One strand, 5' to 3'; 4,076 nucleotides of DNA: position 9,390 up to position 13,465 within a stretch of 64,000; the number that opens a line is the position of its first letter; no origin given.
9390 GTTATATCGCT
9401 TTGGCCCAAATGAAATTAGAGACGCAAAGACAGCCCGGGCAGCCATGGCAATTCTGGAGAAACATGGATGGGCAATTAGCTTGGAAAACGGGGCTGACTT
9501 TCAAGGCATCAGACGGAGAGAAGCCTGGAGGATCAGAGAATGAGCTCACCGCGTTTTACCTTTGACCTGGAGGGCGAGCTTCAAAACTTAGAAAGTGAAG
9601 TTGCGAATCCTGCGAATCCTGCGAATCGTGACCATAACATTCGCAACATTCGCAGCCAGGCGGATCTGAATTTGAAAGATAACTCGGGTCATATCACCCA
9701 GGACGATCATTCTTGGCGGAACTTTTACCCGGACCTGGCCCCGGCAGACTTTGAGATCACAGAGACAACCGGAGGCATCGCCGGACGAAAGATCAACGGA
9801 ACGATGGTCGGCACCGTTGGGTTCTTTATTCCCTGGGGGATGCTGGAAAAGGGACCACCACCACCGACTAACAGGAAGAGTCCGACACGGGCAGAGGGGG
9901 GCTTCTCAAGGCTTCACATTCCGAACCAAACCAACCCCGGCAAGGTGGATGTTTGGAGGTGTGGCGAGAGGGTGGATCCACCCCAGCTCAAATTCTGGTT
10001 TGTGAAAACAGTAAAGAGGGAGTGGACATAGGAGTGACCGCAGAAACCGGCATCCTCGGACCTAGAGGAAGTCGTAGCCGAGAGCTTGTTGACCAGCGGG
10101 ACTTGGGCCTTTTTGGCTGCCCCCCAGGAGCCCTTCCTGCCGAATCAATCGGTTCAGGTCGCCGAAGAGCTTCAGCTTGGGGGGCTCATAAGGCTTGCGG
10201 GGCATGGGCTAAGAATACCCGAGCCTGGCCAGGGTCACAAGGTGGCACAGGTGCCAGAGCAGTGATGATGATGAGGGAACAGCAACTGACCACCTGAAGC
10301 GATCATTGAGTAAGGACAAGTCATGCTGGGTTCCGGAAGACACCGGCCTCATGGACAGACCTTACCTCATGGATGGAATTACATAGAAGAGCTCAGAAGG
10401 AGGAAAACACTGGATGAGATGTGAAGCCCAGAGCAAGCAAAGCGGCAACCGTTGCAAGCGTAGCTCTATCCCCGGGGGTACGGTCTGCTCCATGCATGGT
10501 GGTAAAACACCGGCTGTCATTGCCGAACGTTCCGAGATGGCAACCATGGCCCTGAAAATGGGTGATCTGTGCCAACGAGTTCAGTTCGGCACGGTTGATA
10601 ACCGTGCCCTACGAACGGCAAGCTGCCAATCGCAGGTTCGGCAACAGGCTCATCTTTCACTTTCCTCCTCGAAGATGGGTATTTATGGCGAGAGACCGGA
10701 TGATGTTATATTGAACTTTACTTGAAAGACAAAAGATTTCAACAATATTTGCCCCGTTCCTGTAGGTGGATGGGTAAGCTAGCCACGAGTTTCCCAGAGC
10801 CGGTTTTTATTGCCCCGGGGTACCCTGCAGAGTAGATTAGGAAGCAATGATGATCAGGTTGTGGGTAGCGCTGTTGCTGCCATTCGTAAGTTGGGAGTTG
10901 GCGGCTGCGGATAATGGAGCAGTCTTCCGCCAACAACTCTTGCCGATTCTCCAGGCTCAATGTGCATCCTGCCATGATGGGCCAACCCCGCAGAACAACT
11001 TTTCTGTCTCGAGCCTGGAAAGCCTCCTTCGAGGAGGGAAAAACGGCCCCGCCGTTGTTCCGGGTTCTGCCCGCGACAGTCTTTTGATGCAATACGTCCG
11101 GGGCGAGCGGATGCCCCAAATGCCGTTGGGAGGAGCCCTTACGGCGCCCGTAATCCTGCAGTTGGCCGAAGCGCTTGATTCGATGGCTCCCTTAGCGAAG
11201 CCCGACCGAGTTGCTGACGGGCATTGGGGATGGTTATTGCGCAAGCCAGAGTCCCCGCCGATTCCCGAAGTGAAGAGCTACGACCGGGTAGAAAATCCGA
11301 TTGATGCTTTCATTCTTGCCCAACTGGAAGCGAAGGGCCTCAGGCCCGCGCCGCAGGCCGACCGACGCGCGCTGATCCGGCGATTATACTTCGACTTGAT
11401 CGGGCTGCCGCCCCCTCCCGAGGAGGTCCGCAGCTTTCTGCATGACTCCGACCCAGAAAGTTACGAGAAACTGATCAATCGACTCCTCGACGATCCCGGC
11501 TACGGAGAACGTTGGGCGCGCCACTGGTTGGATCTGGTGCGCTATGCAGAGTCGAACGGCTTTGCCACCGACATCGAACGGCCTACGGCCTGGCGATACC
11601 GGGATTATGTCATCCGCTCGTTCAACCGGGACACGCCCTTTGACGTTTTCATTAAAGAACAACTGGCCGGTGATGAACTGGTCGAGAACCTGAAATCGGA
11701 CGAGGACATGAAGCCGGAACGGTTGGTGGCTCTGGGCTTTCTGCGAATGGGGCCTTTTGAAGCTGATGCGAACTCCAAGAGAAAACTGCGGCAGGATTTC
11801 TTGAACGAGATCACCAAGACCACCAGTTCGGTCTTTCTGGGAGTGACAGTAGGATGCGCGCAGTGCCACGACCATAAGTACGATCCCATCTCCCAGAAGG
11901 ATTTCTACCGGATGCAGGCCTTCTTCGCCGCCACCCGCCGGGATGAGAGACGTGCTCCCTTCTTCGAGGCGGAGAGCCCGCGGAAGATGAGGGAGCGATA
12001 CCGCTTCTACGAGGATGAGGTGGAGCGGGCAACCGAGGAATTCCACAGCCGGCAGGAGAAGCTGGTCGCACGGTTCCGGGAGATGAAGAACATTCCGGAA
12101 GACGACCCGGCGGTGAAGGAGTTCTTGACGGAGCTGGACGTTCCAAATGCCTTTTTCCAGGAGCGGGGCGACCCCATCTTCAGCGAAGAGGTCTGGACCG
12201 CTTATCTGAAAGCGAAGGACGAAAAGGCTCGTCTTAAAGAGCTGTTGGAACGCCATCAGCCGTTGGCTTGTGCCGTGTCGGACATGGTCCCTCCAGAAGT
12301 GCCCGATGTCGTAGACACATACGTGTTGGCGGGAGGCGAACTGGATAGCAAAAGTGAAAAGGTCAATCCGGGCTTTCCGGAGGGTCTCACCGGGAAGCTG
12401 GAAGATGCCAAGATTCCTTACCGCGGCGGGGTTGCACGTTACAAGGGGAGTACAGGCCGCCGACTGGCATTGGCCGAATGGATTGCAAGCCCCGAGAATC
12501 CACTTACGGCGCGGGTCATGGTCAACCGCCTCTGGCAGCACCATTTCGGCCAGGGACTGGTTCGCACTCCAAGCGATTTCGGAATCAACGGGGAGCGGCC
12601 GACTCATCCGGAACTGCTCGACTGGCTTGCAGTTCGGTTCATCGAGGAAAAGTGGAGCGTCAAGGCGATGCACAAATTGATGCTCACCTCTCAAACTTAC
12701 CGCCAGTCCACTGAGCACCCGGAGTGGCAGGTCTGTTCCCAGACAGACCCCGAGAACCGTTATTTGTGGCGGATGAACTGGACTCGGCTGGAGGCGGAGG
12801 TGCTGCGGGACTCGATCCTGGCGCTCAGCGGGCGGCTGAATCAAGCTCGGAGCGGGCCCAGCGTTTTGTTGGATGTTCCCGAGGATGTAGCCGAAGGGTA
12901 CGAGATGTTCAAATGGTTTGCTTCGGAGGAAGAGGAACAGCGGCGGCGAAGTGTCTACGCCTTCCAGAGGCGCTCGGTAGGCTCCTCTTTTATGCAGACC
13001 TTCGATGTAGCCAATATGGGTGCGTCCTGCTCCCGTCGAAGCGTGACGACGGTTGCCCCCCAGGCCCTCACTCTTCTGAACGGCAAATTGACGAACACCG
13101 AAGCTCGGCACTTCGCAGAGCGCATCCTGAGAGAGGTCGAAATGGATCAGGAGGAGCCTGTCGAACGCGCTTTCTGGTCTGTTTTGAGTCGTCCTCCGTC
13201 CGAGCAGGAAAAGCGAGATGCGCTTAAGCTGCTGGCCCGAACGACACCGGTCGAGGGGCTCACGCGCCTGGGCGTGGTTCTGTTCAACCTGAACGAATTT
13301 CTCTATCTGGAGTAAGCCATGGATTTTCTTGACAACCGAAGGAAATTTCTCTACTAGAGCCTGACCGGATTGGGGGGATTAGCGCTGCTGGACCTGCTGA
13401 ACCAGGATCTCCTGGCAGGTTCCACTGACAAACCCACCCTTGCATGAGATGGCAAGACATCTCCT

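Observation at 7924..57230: Heptanucleotide tandem arrays fill most intergenic gaps and butt against start and stop codons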

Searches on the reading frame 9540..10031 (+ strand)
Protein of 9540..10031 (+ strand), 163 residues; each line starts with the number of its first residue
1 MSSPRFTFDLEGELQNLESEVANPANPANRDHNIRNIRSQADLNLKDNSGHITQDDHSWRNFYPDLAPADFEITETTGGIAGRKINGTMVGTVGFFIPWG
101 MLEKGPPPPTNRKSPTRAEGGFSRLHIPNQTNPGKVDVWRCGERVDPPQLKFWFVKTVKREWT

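Call 53: search_protein_families(library=pfam, proteins=[window:9540-10031:+], max_evalue=0.0001)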
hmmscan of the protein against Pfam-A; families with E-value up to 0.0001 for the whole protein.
window:9540-10031:+ (163 aa): 0 families

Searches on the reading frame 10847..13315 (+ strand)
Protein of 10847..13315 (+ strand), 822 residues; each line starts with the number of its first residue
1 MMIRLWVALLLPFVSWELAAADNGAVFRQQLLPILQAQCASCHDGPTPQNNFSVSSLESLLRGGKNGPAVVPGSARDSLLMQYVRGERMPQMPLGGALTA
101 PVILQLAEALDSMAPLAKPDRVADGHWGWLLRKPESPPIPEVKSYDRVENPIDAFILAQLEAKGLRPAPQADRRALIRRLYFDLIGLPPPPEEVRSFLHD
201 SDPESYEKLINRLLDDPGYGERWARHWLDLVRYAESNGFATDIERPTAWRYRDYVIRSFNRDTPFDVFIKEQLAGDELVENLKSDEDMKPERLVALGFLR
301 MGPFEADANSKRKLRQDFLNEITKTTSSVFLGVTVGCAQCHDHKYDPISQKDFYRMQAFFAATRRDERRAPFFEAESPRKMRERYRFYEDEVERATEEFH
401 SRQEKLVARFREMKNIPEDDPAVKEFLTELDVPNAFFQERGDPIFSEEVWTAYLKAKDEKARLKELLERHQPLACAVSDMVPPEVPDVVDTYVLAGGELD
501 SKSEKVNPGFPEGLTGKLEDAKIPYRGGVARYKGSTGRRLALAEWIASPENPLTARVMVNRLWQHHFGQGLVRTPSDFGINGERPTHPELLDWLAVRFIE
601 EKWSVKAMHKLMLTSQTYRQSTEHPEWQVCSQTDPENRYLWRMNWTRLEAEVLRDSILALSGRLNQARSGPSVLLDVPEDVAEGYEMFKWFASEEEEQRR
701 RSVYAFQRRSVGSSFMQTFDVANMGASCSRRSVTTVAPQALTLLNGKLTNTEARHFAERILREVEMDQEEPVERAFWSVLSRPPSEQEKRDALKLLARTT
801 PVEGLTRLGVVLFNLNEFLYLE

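Call 8: search_protein_families(library=pfam, proteins=[window:10847-13315:+])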
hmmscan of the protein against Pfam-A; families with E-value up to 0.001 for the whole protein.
window:10847-13315:+ (822 aa): 3 families
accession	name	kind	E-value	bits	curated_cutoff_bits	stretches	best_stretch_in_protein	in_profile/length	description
PF07587.16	PSD1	-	3.4e-91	305.5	28.5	1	538-795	1-243/244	Protein of unknown function (DUF1553)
PF07583.16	PSCyt2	-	8.2e-87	291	29.8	1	151-364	1-208/209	Protein of unknown function (DUF1549)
PF07635.16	PSCyt1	-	5.2e-09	37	22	1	39-93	1-56/59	Planctomycete cytochrome C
